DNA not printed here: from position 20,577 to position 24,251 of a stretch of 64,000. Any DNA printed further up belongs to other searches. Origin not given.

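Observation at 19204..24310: Complete, compact type II-C CRISPR-Cas9 locus in a CPR-like genomic background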

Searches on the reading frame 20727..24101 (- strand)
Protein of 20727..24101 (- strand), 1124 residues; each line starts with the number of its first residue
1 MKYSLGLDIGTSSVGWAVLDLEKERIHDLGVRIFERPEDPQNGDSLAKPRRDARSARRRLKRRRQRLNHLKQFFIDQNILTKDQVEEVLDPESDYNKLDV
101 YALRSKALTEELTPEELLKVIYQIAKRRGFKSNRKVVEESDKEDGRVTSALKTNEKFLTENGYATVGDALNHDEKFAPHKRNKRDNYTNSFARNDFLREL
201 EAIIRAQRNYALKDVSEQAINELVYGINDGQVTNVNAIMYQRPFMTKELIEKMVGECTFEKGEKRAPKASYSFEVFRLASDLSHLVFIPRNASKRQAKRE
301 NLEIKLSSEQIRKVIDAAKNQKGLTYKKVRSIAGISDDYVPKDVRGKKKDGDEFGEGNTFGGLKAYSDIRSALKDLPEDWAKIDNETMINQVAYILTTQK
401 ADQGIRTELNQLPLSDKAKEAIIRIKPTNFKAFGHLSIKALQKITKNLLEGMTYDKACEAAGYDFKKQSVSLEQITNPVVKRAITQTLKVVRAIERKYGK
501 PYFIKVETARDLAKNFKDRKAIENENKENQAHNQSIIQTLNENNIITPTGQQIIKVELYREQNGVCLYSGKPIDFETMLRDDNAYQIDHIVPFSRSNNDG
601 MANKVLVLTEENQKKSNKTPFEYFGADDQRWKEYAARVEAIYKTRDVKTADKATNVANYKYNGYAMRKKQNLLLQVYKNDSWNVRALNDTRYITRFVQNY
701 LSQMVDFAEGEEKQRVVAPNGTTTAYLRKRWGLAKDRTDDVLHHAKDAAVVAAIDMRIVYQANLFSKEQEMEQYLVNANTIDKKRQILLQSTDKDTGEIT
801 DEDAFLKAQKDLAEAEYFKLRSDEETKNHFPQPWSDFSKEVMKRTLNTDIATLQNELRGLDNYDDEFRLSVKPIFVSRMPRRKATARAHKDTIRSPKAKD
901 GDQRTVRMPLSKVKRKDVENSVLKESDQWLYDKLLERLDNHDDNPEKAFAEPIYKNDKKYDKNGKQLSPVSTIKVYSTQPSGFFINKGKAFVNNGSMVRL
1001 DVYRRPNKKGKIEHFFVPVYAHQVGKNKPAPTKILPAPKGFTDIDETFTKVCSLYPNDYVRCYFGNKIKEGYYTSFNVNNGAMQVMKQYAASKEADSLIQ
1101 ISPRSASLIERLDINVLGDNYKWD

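Call 7: search_protein_families(library=ncbifam, proteins=[window:20727-24101:-])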
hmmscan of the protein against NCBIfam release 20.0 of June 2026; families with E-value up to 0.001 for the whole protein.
window:20727-24101:- (1124 aa): 2 families
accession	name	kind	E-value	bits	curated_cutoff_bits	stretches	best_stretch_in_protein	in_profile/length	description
TIGR01865.2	cas_Csn1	equivalog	1.7e-213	712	100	1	3-1118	1-1069/1070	type II CRISPR RNA-guided endonuclease Cas9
NF049971.1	CRISPR_Cas9d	exception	7.7e-48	163.8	375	2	472-755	458-723/986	type II CRISPR RNA-guided endonuclease Cas9d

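Call 8: search_protein_families(library=pfam, proteins=[window:20727-24101:-])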
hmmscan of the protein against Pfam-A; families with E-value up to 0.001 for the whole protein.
window:20727-24101:- (1124 aa): 4 families
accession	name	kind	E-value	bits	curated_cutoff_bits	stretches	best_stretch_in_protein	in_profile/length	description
PF13395.12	HNH_4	-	4.7e-20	71.7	22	1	566-621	1-54/54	HNH endonuclease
PF18541.7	RuvC_III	-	5.1e-11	43.3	26.2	1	683-791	7-144/179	RuvC endonuclease subdomain 3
PF22702.2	Cas9_RuvC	-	8.2e-10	39.3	27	1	691-812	1-117/151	Cas9 RuvC domain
PF18470.6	Cas9_a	-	1.6e-06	28.4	26.9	1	252-449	5-196/221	Cas9 alpha-helical lobe domain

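Call 11: search_solved_structures(query=window:20727-24101:-, show_alignments=2)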
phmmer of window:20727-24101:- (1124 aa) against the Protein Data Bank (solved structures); distinct sequences matched with E-value up to 0.001: 68 (the best 60 are shown).
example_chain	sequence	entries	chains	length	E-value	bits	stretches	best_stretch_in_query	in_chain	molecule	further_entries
8jtj_A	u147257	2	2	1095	7.6e-171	573.7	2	1-773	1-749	CRISPR-associated endonuclease Cas9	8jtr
9ar4_A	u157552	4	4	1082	9.2e-171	573.4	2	1-772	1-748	CRISPR-associated endonuclease Cas9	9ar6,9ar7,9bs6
8uza_A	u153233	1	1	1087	1.3e-170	572.9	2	1-773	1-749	CRISPR-associated endonuclease Cas9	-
8uzb_A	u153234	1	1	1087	1.2e-169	569.7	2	1-773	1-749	CRISPR-associated endonuclease Cas9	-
21dz_A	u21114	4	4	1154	1.5e-151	509.8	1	1-1061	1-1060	CRISPR-associated endonuclease Cas9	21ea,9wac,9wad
8ja0_A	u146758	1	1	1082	4.7e-145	488.3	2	2-786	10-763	CRISPR-associated endonuclease Cas9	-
6kc8_A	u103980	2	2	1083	4.7e-145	488.3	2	2-786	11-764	CRISPR-associated endonuclease Cas9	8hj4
6jdq_A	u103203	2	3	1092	4.9e-145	488.2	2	2-786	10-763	CRISPR-associated endonuclease Cas9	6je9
8hnt_A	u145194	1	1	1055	8.3e-144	484.2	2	2-757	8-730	CRISPR-associated endonuclease Cas9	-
6jdv_A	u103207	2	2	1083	1.2e-143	483.6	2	2-786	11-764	CRISPR-associated endonuclease Cas9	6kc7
6je4_A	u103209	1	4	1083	1.3e-142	480.2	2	2-786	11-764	CRISPR-associated endonuclease Cas9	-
8hnw_A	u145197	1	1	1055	2.1e-142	479.5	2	2-757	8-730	CRISPR-associated endonuclease Cas9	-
8hnv_A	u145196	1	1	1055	2.3e-141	476.1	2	2-757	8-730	CRISPR-associated endonuclease Cas9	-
6je3_A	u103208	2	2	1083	4.4e-137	461.9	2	2-786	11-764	CRISPR-associated endonuclease Cas9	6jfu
8x5v_A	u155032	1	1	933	2.4e-127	429.7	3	1-509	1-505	BlCas9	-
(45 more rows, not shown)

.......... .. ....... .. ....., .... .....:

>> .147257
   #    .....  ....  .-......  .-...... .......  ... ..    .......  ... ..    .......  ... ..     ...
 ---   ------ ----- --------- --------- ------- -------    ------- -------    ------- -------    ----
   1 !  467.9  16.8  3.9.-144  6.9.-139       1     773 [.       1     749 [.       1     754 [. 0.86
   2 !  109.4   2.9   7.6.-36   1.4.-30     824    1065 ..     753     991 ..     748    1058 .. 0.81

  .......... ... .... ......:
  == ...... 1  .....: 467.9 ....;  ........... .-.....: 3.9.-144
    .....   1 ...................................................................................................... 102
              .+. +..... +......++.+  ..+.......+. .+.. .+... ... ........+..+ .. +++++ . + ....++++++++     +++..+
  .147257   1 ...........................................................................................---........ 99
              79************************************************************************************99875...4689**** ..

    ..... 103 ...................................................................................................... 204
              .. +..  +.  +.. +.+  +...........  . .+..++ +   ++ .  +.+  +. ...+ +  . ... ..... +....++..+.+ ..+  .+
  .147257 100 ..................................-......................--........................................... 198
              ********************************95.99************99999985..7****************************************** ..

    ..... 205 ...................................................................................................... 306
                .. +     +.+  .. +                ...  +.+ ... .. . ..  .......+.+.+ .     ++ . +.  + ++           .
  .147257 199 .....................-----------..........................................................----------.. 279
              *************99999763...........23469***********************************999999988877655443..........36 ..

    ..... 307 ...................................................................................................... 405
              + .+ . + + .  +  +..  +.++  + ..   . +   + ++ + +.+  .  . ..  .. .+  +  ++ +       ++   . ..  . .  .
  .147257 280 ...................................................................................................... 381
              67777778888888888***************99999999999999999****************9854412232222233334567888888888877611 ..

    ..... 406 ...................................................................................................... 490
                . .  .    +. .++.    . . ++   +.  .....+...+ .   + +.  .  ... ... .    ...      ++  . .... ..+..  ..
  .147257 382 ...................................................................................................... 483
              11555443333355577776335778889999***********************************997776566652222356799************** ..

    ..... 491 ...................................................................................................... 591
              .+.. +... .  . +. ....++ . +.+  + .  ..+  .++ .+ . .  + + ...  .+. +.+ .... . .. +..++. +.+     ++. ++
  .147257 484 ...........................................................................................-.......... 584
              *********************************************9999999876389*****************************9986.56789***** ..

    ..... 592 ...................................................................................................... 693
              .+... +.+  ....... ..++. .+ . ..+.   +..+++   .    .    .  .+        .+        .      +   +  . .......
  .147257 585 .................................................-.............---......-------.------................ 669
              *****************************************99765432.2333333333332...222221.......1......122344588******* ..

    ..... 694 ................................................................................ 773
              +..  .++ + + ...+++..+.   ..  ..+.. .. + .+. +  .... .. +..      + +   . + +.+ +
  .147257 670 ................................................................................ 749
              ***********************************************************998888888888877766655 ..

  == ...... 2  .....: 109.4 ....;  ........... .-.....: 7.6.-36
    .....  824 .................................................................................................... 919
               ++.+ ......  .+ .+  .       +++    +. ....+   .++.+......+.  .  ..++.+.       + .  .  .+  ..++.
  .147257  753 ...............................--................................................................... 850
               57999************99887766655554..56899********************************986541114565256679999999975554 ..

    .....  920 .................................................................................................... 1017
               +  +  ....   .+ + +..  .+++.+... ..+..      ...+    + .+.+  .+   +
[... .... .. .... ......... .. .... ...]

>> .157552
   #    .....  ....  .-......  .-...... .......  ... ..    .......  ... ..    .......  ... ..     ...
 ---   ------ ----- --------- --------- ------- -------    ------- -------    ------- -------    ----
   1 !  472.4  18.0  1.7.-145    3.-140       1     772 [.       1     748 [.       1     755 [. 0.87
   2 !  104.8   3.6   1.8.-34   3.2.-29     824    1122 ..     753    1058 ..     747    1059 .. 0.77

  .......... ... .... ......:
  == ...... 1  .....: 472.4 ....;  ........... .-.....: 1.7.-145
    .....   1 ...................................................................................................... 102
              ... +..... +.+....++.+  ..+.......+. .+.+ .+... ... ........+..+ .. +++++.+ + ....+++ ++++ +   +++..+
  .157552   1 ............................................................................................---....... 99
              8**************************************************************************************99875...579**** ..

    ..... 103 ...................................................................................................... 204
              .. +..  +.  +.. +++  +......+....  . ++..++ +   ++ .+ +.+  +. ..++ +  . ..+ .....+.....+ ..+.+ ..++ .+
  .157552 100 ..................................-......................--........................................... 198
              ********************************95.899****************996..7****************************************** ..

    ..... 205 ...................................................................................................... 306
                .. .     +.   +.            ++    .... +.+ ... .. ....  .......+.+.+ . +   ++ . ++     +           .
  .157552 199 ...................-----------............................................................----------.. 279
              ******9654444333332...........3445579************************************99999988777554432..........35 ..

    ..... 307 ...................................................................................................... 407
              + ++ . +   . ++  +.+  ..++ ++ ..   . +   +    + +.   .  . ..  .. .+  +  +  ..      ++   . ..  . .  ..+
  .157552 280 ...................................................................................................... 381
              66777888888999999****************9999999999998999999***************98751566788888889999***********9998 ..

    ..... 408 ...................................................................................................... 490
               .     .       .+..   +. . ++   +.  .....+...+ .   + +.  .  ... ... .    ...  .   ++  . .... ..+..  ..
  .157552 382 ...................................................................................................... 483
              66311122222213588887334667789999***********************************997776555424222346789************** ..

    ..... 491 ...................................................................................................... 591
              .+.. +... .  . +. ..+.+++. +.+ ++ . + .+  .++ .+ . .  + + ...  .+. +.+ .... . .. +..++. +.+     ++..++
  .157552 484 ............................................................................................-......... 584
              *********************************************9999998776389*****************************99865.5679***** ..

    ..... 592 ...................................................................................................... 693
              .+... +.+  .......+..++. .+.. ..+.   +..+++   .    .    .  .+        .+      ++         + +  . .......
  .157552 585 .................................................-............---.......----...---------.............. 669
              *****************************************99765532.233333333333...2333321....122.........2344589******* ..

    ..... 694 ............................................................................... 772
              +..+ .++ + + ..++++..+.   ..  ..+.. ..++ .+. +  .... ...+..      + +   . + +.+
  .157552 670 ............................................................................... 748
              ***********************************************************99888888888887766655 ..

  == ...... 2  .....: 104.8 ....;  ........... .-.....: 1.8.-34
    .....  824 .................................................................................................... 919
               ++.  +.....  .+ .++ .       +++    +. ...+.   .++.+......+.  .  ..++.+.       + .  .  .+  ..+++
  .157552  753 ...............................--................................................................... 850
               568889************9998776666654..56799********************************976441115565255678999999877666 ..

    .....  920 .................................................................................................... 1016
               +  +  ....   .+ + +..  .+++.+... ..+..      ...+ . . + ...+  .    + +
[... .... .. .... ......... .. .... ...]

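Call 14: find_encoding_contigs(protein=window:20727-24101:-, flank=10000, max_places=10)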
Protein window:20727-24101:- (1124 aa): no gene with exactly this product is on record in the collection.

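Call 15: find_homologous_proteins(query=window:20727-24101:-, max_evalue=1e-20)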
Query window:20727-24101:- (1124 aa): 2565 proteins with E <= 1e-20 among 8000 candidates; the best 120 are listed.
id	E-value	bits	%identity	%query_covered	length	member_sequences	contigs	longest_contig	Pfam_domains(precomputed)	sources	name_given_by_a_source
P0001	0.0e+0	2523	100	100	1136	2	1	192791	PF13395.13,PF18470.7,PF22702.3,PF18541.8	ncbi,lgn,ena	-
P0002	0.0e+0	2479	98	100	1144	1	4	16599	PF13395.13,PF18470.7,PF22702.3,PF18541.8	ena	-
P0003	0.0e+0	2474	98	100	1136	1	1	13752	PF13395.13,PF18470.7,PF22702.3,PF16593.12,PF18541.8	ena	-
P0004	0.0e+0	2474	98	100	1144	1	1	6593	PF13395.13,PF18470.7,PF22702.3,PF16593.12,PF18541.8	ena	-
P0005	0.0e+0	2443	96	100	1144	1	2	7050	PF13395.13,PF18470.7,PF22702.3,PF18541.8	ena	-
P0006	0.0e+0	2443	96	100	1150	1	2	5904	PF13395.13,PF18470.7,PF22702.3,PF18541.8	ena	-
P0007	0.0e+0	2436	96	100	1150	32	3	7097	PF13395.13,PF18470.7,PF22702.3,PF18541.8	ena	-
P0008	0.0e+0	2424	96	100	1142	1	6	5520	PF13395.13,PF18470.7,PF22702.3,PF18541.8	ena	-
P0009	0.0e+0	2424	96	100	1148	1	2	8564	PF13395.13,PF18470.7,PF22702.3,PF18541.8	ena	-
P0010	0.0e+0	2424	96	100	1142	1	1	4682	PF13395.13,PF18470.7,PF22702.3,PF18541.8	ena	-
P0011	0.0e+0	2424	96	100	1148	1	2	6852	PF13395.13,PF18470.7,PF22702.3,PF18541.8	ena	-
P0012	0.0e+0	2421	96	100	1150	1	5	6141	PF13395.13,PF18470.7,PF22702.3,PF18541.8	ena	-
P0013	0.0e+0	2420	96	100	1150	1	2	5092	PF13395.13,PF18470.7,PF22702.3,PF18541.8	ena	-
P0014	0.0e+0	2419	95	100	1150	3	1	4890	PF13395.13,PF18470.7,PF22702.3,PF18541.8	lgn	-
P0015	0.0e+0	2418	96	100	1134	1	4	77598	PF13395.13,PF18470.7,PF22702.3,PF18541.8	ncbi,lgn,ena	-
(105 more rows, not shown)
